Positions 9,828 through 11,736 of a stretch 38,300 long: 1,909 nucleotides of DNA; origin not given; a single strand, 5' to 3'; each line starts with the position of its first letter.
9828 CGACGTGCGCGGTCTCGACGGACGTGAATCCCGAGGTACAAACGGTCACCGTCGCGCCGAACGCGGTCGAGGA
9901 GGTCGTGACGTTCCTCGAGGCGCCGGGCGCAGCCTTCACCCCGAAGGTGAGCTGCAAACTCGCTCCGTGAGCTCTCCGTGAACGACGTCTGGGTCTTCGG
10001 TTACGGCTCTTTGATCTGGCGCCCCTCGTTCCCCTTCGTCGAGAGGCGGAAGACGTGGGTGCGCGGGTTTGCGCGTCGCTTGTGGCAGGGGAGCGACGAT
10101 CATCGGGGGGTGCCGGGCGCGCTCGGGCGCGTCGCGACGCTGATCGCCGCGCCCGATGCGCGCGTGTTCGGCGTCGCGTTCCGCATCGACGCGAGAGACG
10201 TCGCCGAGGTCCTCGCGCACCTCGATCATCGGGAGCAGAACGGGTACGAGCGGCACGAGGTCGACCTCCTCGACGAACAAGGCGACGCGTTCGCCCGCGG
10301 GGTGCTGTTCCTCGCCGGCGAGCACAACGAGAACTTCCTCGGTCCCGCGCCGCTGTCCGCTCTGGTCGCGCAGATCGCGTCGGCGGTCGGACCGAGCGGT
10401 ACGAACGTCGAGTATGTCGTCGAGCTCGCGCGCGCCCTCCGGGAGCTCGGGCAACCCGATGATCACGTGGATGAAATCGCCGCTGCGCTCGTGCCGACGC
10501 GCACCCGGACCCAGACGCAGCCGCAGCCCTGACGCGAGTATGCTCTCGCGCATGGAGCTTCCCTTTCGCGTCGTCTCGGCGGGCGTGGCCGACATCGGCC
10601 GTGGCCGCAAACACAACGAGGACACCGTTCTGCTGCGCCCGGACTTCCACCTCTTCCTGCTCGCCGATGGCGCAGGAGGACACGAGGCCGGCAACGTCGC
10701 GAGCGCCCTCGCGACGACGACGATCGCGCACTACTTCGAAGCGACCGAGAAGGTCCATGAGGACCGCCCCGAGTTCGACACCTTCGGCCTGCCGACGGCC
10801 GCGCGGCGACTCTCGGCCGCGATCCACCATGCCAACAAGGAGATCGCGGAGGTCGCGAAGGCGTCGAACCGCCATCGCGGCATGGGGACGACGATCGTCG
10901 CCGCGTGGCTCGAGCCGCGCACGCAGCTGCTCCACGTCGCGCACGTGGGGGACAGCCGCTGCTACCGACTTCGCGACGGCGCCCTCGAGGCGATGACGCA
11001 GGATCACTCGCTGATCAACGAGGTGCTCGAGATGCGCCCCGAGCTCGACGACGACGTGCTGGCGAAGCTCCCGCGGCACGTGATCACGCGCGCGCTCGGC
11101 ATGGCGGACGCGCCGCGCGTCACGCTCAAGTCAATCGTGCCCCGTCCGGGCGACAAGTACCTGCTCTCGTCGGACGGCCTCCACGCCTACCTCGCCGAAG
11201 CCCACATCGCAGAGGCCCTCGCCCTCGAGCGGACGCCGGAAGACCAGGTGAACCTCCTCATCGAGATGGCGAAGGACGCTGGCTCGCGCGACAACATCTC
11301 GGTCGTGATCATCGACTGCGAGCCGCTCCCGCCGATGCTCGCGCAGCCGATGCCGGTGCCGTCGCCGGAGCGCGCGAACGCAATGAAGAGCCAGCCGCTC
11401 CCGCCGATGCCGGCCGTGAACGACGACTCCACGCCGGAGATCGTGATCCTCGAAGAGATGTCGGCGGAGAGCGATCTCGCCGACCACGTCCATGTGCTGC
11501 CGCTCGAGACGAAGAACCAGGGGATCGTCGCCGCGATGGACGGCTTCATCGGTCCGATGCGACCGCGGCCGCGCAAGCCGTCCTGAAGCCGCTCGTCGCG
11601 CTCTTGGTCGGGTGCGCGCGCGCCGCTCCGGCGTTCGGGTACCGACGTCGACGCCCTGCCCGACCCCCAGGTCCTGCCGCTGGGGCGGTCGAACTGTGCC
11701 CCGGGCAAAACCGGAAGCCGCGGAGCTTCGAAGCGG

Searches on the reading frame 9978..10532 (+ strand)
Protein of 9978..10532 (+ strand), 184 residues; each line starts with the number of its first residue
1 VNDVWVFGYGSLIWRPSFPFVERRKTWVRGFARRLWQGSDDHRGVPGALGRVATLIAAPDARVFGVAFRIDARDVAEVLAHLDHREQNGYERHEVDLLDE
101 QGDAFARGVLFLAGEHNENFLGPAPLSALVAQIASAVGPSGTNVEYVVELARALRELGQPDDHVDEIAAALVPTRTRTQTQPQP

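Call 37: search_protein_families(library=pfam, proteins=[window:9978-10532:+], max_evalue=0.01)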
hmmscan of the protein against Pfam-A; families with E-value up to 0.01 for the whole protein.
window:9978-10532:+ (184 aa): 2 families
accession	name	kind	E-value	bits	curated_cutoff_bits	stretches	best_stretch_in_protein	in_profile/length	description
PF04752.17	ChaC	-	2.8e-52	177.8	21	1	4-169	1-171/176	ChaC-like protein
PF06094.17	GGACT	-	0.0001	23.3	22.8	1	21-105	24-95/120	Gamma-glutamyl cyclotransferase, AIG2-like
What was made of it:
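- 9978..10532 (+): ChaC-like gamma-glutamylcyclotransferase. It is part of the block small secreted protein, ChaC, (PP2C), G1 that is conserved within the window's clade. Pfam ChaC at 2.8e-52 (call 37).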

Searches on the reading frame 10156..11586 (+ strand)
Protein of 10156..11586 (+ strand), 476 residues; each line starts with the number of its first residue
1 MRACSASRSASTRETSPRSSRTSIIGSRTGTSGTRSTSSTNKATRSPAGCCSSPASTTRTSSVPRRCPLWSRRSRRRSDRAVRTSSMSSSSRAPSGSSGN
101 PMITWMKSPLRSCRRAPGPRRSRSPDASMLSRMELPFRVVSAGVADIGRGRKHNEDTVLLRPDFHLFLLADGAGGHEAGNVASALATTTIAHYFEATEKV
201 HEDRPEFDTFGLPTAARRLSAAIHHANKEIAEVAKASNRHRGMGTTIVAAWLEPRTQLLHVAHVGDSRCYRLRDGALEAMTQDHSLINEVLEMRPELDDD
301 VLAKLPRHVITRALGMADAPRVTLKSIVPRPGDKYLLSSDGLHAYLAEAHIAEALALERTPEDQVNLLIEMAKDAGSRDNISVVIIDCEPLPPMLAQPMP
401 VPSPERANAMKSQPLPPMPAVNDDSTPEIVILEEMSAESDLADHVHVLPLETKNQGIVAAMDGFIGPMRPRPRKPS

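Call 6: search_protein_families(library=pfam, proteins=[window:10156-11586:+], max_evalue=0.01)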
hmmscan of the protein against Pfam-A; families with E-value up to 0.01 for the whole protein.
window:10156-11586:+ (476 aa): 3 families
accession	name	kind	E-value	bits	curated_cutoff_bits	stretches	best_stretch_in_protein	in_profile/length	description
PF13672.11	PP2C_2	-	5e-14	52.8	24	1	152-347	10-179/209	Protein phosphatase 2C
PF00481.26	PP2C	-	5.4e-09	36.5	20.3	1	161-286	31-142/255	Protein phosphatase 2C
PF07228.17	SpoIIE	-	0.00019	21.9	25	0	181-387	17-190/192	Stage II sporulation protein E (SpoIIE)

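Call 10: search_protein_families(library=ncbifam, proteins=[window:10156-11586:+], max_evalue=0.01)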
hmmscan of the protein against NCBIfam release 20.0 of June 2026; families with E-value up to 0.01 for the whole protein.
window:10156-11586:+ (476 aa): 2 families
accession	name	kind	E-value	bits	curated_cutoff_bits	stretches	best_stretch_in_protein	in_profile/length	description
NF033484.1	Stp1_PP2C_phos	equivalog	1.6e-58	198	230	1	145-386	2-231/232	Stp1/IreP family PP2C-type Ser/Thr phosphatase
NF011149.0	PRK14559.1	equivalog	8.7e-27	94.1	374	1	138-387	371-630/642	serine/threonine phosphatase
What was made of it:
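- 10567..11586 (+): PP2C (Stp1-like) Ser/Thr phosphatase, 230-250 nt upstream of G1. This neighbour is lineage-specific. Matches Pfam PP2C_2 and NCBIfam Stp1_PP2C_phos at 1.6e-58, below the curated cutoff (calls 6, 10).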

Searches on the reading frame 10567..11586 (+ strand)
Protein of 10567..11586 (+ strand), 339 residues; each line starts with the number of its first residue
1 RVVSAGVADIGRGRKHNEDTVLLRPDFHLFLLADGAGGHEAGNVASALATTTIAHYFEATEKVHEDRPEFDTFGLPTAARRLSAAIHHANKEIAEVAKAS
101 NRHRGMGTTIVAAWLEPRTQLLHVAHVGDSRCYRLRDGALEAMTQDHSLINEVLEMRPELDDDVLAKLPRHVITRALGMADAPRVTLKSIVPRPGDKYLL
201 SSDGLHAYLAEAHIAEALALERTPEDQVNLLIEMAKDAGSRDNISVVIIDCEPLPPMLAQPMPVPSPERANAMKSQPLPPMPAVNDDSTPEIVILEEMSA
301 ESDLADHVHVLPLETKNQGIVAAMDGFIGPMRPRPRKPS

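Call 65: search_protein_families(library=padloc, proteins=[window:10567-11586:+], max_evalue=0.001)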
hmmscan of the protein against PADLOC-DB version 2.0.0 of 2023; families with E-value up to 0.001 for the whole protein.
window:10567-11586:+ (339 aa): 2 families
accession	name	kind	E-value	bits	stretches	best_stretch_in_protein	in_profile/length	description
PDLC04518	PDC-M21C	-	1.1e-12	45.7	1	11-229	12-215/243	-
PDLC04519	PDC-M21C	-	5.7e-05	20.8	1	11-238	11-208/224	-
